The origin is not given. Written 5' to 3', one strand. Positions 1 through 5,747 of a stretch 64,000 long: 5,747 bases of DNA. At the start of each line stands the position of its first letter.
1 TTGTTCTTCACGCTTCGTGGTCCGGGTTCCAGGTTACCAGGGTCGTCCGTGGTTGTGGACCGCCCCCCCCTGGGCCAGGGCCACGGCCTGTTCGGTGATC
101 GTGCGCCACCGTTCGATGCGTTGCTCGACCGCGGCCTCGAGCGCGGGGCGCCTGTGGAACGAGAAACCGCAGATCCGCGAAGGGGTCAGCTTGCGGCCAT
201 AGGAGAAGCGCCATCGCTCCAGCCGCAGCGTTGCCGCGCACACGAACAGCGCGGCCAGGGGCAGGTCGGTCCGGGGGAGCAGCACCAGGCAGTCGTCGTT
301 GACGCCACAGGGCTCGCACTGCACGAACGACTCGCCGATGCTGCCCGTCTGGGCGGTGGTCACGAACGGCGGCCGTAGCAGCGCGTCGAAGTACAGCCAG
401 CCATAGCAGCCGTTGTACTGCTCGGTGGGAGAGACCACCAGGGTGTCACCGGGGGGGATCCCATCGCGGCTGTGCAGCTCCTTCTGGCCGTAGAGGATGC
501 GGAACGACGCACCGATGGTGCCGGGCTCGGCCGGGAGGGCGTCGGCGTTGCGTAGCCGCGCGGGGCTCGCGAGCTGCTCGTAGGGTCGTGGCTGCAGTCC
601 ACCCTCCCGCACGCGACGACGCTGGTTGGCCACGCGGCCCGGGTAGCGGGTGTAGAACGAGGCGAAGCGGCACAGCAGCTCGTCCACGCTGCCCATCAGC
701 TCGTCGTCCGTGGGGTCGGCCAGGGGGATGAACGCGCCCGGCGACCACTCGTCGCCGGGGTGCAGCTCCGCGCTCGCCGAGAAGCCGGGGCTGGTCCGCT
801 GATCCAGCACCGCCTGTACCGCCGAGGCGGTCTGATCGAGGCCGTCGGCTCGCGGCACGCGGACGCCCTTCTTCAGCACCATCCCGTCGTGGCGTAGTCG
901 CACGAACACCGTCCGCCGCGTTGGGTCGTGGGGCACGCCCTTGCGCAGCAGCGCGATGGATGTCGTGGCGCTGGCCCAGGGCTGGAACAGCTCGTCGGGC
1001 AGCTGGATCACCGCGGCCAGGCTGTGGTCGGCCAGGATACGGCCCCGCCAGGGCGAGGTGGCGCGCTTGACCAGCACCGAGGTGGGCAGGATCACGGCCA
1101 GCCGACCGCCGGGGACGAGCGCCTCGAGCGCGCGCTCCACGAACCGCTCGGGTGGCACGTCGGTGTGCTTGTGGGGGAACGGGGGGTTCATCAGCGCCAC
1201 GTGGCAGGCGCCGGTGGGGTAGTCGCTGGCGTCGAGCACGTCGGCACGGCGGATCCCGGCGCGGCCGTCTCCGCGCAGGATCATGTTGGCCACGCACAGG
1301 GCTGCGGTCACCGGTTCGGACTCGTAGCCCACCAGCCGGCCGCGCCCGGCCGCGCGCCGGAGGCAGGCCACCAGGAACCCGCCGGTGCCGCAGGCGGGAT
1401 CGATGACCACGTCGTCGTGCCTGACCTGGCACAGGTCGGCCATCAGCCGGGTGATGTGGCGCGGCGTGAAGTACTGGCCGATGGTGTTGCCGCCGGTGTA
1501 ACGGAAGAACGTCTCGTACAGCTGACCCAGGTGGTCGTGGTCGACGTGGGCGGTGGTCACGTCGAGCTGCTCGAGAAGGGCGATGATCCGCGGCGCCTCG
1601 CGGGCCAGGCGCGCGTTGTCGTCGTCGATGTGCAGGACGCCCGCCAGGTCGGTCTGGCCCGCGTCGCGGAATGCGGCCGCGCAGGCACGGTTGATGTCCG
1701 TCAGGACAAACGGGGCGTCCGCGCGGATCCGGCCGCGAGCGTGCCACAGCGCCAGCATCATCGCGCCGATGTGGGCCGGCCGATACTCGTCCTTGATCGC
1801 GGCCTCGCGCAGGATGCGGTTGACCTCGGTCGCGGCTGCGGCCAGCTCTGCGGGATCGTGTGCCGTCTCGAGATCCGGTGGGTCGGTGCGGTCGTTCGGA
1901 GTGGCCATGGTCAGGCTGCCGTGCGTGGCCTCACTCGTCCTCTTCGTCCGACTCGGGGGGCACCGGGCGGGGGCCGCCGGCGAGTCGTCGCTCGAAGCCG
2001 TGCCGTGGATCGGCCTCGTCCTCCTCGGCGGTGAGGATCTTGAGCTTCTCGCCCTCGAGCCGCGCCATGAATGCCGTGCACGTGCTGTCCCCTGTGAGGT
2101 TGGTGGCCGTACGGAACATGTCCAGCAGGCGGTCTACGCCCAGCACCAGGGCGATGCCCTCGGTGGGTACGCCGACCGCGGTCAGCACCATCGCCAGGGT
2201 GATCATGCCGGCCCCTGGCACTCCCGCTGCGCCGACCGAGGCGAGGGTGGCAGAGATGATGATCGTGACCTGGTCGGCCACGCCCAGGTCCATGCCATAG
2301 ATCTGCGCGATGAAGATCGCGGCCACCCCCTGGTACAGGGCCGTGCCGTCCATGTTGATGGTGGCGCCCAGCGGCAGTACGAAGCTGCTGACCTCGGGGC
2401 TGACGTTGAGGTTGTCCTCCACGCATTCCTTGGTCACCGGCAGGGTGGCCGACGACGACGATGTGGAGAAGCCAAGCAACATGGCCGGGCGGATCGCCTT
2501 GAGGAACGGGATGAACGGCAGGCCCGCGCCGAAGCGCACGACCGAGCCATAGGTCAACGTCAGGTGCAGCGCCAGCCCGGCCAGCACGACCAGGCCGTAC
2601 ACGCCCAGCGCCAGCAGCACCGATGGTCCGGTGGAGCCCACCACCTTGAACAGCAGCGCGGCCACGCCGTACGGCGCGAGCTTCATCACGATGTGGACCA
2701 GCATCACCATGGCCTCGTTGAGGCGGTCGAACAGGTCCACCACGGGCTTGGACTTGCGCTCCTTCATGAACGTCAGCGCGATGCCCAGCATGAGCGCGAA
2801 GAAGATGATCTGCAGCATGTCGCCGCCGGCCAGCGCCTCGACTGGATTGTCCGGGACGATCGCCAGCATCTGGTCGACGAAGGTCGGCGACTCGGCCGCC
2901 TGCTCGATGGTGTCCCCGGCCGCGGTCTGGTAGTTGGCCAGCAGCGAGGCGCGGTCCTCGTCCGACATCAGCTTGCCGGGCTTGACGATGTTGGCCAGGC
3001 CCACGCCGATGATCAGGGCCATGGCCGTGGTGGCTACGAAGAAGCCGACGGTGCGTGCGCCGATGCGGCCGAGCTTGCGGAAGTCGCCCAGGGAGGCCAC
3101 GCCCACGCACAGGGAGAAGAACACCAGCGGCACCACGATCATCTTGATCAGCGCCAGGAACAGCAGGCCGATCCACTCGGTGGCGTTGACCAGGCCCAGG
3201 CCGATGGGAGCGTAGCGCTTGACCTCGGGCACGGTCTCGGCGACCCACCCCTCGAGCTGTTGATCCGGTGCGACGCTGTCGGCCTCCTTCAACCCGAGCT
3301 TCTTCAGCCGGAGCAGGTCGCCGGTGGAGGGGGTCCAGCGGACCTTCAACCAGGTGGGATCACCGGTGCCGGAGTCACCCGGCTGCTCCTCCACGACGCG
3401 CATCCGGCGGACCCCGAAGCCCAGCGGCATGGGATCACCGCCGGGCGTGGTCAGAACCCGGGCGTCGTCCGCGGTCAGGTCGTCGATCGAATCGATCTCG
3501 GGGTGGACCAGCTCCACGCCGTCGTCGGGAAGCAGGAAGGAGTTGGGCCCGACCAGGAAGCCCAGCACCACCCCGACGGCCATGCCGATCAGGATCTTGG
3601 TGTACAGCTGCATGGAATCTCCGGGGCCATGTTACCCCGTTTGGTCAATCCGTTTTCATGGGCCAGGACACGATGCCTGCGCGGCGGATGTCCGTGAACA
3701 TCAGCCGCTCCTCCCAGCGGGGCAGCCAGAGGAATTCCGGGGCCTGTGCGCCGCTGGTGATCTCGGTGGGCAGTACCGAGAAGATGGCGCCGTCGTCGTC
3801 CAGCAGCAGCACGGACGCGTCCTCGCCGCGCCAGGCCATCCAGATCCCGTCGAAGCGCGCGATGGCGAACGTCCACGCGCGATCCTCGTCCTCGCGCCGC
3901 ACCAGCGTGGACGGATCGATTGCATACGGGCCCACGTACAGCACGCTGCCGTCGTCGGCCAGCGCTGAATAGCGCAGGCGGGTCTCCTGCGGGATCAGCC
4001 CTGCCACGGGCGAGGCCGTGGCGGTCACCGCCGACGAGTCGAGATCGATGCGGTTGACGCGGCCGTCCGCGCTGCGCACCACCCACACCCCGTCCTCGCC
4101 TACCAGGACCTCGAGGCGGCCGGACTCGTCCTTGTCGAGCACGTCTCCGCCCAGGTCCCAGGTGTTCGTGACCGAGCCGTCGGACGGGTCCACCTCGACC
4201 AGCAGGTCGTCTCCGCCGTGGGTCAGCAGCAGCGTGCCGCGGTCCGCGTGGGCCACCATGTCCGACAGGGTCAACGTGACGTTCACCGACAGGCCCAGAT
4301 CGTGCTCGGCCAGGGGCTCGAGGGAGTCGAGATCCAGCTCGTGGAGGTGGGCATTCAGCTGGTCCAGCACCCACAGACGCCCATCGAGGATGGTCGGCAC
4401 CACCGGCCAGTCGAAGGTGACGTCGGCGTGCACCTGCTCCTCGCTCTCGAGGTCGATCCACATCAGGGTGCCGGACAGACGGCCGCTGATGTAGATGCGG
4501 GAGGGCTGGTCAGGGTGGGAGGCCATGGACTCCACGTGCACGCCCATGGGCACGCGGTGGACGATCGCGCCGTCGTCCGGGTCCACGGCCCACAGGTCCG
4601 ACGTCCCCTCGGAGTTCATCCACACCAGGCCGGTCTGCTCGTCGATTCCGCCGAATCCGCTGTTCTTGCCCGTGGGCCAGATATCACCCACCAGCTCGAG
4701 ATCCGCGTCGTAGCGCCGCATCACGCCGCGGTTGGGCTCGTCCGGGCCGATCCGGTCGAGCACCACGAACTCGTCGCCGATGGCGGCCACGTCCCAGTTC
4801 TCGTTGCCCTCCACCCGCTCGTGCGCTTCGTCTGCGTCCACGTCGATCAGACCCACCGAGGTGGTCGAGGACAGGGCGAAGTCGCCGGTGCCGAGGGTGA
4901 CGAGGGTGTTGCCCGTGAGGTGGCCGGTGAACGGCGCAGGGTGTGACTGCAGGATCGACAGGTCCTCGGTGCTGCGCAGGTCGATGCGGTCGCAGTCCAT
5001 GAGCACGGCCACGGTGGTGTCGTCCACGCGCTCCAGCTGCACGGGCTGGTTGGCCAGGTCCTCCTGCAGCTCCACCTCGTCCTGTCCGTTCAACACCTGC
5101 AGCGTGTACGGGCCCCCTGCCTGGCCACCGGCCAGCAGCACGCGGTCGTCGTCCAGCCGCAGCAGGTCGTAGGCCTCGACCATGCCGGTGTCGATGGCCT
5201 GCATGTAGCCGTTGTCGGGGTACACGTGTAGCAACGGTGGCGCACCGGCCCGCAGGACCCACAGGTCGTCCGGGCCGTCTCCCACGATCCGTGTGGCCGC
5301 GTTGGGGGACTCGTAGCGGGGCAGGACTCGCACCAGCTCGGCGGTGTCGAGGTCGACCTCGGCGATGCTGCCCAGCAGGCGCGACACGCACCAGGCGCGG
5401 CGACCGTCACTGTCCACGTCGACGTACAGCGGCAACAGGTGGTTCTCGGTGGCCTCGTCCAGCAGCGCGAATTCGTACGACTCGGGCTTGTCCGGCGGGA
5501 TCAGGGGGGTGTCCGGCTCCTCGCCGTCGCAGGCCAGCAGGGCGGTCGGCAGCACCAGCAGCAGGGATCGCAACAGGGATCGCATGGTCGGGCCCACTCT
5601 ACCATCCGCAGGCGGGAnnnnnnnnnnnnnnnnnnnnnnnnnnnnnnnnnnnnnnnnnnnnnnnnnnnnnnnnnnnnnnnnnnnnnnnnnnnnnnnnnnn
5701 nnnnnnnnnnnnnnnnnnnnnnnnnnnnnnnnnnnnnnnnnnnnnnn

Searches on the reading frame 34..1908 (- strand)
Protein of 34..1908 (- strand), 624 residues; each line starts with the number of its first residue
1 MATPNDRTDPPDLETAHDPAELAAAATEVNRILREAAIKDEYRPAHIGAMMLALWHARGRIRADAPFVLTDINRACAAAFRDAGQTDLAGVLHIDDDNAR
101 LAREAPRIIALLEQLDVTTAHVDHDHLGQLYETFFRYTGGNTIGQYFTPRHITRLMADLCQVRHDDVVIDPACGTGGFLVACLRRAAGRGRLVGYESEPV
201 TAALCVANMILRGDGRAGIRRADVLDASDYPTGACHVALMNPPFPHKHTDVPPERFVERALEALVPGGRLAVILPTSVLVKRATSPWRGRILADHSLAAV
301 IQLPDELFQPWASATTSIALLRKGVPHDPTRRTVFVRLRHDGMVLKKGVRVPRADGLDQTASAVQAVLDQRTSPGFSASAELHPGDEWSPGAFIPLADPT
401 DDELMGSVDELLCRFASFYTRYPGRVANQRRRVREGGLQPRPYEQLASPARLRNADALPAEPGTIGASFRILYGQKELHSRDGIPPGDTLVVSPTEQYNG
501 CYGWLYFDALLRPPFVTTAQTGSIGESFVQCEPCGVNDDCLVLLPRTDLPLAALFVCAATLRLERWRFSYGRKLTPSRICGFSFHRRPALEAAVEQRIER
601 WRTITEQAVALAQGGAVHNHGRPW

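Call 7: search_protein_families(library=pfam, proteins=[window:34-1908:-])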
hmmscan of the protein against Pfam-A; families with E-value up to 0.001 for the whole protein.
window:34-1908:- (624 aa): 3 families
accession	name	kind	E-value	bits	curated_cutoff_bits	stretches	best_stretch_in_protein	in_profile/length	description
PF02384.22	N6_Mtase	-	1.8e-32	113.4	20.4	1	123-381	2-286/311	N-6 DNA Methylase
PF05175.20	MTS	-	1.6e-07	31.6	23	1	153-274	20-140/170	Methyltransferase small domain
PF13649.12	Methyltransf_25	-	0.00036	21.6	27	0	168-268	1-97/97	Methyltransferase domain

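Call 8: search_protein_families(library=ncbifam, proteins=[window:34-1908:-])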
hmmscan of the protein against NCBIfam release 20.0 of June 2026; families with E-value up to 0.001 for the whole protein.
window:34-1908:- (624 aa): 3 families
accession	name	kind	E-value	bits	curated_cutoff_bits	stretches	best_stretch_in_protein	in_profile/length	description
NF047738.1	antiphage_MADS2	equivalog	2.8e-24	85.4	720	2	102-185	271-352/654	methylation-associated defense system DNA methyltransferase MAD2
TIGR00497.1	hsdM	equivalog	9.2e-09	34.5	242.75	1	127-213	180-275/515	type I restriction-modification system subunit M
TIGR01177.1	TIGR01177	hypoth_equivalog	7.5e-06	25.5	316.55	1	151-181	169-200/330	TIGR01177 family methyltransferase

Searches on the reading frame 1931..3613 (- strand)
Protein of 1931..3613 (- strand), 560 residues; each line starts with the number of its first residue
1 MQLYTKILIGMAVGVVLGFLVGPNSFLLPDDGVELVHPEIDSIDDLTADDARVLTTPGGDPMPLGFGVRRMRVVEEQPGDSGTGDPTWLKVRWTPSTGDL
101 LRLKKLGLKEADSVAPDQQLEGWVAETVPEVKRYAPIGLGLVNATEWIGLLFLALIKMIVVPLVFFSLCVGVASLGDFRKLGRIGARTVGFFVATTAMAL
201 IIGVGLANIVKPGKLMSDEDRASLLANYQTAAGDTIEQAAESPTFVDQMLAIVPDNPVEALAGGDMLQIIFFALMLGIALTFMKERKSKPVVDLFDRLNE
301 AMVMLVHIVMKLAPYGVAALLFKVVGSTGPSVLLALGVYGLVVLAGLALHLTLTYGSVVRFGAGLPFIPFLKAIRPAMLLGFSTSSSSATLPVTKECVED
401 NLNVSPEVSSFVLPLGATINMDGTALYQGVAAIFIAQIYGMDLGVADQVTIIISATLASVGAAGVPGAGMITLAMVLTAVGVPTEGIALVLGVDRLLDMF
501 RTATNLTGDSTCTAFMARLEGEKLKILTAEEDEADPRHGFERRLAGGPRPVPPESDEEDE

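Call 7: search_protein_families(library=pfam, proteins=[window:1931-3613:-])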
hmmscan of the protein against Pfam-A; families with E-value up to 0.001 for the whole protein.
window:1931-3613:- (560 aa): 1 family
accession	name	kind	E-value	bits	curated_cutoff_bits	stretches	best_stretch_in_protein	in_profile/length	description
PF00375.23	SDF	-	1.2e-124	416.8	27.9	1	142-518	23-386/387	Sodium:dicarboxylate symporter family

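Call 8: search_protein_families(library=ncbifam, proteins=[window:1931-3613:-])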
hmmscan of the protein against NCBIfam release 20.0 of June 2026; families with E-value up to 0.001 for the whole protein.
window:1931-3613:- (560 aa): 4 families
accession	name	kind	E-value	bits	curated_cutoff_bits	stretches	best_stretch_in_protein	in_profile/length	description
NF008440.0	PRK11283.1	equivalog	3.8e-82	276.3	638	1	143-521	39-413/437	glutamate/aspartate:proton symporter GltP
NF002461.0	PRK01663.1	subfamily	3.2e-76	257.1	513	1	148-522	37-404/428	C4-dicarboxylate transporter DctA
NF009587.0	PRK13027.1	subfamily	3.8e-66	223.7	570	1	148-522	37-405/442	C4-dicarboxylate transporter DctA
NF010151.0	PRK13628.1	equivalog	3.5e-27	95.5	308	1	6-517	19-398/407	serine/threonine transporter SstT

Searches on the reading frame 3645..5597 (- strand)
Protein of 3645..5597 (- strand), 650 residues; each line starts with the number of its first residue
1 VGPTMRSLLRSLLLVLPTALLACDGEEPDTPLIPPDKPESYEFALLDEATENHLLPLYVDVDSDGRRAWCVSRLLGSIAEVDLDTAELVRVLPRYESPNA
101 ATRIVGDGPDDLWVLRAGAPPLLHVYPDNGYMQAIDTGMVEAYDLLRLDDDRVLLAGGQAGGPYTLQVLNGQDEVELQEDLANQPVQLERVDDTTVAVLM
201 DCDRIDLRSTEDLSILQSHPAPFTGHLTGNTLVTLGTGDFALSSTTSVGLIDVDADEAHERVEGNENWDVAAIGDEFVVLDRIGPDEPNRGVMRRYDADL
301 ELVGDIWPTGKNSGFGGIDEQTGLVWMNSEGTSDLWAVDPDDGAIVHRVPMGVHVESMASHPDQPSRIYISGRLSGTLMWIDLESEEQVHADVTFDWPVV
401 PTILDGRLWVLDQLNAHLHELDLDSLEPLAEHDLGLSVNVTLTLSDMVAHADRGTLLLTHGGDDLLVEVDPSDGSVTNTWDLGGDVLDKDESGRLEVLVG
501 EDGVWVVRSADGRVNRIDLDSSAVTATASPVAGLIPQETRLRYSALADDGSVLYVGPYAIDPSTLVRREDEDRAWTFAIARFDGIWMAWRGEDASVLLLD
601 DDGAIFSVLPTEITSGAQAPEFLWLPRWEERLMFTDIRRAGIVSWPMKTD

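Call 7: search_protein_families(library=pfam, proteins=[window:3645-5597:-])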
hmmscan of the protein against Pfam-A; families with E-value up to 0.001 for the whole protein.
window:3645-5597:- (650 aa): 1 family
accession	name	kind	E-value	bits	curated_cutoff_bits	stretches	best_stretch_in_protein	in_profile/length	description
PF13360.13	PQQ_2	-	6.1e-05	23.2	27.6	0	444-520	25-91/233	Outer membrane protein assembly factor BamB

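Call 8: search_protein_families(library=ncbifam, proteins=[window:3645-5597:-])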
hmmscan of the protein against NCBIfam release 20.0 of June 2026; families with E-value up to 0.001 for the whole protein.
window:3645-5597:- (650 aa): 0 families
